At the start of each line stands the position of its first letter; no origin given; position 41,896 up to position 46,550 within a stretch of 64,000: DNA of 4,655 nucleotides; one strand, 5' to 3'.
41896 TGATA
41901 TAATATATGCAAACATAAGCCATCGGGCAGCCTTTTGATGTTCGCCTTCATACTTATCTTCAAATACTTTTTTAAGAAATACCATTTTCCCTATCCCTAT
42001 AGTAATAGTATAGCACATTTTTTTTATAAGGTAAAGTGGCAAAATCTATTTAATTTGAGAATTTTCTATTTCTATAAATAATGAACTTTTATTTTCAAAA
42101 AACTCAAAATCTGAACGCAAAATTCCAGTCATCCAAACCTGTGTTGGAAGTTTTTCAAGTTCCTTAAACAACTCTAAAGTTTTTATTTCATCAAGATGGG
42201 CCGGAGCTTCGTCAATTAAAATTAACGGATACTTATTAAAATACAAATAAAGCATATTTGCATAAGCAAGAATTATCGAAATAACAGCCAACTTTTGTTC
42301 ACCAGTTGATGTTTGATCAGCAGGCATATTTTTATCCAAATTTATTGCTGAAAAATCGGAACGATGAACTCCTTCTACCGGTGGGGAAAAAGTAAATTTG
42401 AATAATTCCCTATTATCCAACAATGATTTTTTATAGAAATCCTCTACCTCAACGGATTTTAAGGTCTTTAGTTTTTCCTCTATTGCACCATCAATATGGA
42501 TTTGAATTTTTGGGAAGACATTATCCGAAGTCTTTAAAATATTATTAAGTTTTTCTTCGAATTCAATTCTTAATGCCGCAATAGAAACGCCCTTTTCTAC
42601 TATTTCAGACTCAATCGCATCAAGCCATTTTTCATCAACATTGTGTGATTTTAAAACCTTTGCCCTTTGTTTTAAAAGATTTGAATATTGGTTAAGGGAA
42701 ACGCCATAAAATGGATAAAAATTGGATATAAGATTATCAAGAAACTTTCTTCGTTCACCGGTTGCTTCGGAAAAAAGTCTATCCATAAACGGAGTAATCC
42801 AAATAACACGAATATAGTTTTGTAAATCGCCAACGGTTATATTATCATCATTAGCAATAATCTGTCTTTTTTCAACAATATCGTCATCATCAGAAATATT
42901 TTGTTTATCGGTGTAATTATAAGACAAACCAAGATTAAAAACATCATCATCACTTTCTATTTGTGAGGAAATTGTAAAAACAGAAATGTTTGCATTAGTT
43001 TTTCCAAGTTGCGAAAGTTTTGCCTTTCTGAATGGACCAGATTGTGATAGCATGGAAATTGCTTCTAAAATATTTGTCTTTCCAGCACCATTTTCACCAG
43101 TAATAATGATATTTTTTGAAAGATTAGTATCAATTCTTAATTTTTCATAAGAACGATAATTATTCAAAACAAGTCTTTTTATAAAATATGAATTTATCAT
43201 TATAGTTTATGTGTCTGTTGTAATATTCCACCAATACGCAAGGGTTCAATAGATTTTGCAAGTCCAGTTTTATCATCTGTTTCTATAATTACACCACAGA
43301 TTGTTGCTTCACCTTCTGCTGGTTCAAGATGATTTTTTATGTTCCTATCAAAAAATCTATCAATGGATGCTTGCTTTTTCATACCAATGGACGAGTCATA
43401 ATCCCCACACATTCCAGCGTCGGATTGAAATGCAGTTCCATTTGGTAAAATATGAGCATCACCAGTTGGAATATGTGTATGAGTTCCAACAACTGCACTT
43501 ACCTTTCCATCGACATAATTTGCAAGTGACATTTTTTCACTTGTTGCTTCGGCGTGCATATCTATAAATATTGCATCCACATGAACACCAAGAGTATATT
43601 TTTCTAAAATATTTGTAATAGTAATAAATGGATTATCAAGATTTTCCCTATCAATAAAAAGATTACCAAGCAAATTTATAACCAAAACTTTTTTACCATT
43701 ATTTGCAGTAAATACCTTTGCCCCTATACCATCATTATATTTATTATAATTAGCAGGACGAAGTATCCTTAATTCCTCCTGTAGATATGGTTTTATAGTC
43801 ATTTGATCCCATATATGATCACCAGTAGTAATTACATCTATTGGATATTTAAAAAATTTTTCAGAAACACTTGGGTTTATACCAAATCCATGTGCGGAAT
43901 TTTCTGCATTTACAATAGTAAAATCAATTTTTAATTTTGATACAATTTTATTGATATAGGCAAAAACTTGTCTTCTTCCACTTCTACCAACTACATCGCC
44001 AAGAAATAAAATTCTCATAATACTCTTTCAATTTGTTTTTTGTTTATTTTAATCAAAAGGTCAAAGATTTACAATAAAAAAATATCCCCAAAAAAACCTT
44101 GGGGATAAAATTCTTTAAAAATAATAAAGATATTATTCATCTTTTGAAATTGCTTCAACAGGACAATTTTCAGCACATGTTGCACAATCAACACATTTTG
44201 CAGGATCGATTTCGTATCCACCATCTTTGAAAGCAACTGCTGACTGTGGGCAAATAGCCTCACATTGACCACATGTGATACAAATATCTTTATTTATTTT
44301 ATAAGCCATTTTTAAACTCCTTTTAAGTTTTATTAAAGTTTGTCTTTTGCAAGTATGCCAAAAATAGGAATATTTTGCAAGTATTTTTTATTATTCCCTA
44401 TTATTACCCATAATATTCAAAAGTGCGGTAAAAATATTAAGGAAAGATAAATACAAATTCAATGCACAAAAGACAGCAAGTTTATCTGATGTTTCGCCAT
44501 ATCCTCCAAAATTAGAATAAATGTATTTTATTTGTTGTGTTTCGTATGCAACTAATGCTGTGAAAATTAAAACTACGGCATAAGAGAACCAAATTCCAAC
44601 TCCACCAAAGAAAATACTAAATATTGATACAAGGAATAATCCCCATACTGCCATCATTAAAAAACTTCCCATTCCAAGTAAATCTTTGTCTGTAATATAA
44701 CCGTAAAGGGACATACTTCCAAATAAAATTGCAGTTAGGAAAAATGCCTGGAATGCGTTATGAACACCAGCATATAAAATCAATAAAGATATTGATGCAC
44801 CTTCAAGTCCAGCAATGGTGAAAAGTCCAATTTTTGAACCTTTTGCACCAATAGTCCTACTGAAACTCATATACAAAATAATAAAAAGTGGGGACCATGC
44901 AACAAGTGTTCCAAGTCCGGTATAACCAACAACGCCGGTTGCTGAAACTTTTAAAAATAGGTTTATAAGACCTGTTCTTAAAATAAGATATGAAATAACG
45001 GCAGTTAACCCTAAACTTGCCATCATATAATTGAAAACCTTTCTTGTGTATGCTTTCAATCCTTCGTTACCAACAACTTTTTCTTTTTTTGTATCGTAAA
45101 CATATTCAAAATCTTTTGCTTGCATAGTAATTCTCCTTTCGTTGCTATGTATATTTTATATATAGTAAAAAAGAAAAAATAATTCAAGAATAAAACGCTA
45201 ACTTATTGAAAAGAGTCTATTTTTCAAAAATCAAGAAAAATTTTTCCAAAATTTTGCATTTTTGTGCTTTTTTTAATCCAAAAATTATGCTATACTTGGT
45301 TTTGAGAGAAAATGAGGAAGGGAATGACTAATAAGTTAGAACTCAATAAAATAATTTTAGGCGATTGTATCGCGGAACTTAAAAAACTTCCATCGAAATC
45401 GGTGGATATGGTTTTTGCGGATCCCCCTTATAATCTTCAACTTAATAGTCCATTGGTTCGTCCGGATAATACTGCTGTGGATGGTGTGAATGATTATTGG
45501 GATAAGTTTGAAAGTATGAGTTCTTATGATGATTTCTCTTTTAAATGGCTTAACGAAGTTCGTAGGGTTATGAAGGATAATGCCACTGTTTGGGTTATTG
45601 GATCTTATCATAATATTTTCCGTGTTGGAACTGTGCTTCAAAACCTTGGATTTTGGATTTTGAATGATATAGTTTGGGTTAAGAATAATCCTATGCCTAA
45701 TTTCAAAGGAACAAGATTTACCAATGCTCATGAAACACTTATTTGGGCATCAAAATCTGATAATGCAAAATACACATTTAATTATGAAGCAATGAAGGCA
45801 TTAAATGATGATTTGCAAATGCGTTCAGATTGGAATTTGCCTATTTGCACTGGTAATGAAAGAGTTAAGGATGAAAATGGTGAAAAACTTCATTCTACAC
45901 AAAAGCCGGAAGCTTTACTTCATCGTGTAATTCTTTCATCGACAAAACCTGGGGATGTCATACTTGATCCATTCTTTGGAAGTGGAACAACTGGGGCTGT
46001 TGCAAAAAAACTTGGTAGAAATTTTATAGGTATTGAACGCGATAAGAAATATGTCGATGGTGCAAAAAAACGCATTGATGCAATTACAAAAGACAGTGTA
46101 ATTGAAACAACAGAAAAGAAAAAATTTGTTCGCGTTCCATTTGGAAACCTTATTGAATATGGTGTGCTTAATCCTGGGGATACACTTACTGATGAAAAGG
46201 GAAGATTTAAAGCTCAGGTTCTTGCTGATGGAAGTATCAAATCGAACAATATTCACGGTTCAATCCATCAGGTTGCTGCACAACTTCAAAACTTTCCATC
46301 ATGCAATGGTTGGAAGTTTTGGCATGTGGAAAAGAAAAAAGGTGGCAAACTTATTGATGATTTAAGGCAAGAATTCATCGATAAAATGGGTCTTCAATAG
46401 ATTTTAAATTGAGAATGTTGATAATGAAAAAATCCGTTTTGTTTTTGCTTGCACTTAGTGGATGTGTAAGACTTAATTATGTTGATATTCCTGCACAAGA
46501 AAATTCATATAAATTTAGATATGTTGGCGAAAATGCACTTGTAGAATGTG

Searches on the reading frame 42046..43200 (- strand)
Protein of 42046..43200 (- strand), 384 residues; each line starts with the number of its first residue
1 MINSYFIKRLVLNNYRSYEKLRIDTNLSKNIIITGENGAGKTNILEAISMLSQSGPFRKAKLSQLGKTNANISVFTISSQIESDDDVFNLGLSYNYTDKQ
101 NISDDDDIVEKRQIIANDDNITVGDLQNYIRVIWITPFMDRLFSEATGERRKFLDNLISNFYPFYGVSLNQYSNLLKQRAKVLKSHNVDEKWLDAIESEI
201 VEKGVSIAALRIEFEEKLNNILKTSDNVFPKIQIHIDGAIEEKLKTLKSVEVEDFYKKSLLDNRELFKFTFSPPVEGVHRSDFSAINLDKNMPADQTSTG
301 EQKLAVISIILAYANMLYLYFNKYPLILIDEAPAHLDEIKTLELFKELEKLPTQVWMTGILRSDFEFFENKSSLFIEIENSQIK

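Call 21: search_protein_families(library=pfam, proteins=[window:42046-43200:-], max_evalue=0.01)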
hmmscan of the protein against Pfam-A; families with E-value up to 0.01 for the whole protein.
window:42046-43200:- (384 aa): 8 families
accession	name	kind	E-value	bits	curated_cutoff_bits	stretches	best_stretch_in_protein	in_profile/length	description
PF02463.25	SMC_N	-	1e-20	74.6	40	1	6-363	1-200/220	RecF/RecN/SMC N terminal domain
PF13175.12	AAA_15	-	5.2e-09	36.6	32.1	1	7-331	3-336/374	AAA ATPase domain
PF13476.12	AAA_23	-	2.2e-08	35.4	27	1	9-223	1-184/201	AAA domain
PF13304.12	AAA_21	-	4.9e-08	33.8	27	1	32-331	3-266/304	AAA domain, putative AbiEii toxin, Type IV TA system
PF13555.12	AAA_29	-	1.8e-05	24.8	27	1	8-51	2-45/61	P-loop containing region of AAA domain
PF00005.33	ABC_tran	-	5.9e-05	24.1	25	1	21-79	4-68/137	ABC transporter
PF13401.12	AAA_22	-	0.0024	18.7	27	0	29-53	6-30/130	AAA domain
PF13558.12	SbcC_Walker_B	-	0.0026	18.4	27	1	295-346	31-86/90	SbcC/RAD50-like, Walker B motif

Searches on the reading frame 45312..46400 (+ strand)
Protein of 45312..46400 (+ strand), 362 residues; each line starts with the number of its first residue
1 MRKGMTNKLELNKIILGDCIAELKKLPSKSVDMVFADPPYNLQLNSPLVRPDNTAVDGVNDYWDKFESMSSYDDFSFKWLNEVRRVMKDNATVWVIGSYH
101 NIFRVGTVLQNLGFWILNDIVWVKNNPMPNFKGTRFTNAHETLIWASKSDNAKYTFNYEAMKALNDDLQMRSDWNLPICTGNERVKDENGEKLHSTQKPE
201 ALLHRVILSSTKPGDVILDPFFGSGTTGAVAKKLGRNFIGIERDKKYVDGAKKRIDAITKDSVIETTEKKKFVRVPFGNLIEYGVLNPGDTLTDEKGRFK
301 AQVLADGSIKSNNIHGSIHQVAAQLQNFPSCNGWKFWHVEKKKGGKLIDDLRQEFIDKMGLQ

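Call 93: search_protein_families(library=ncbifam, proteins=[window:45312-46400:+], max_evalue=1e-10)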
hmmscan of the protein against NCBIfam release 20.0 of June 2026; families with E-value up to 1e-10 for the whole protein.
window:45312-46400:+ (362 aa): 3 families
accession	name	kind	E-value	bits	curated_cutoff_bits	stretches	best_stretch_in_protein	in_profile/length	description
NF050803.1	DnaMtaseCcrMCaul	equivalog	8.5e-179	593.9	830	1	10-354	2-349/350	adenine-specific DNA-methyltransferase CcrM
NF008572.0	PRK11524.1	equivalog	1.6e-40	139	292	2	193-270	194-271/294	adenine-specific DNA-methyltransferase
NF010253.0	PRK13699.1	subfamily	1.6e-22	80.3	244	1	12-262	2-212/226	DNA methyltransferase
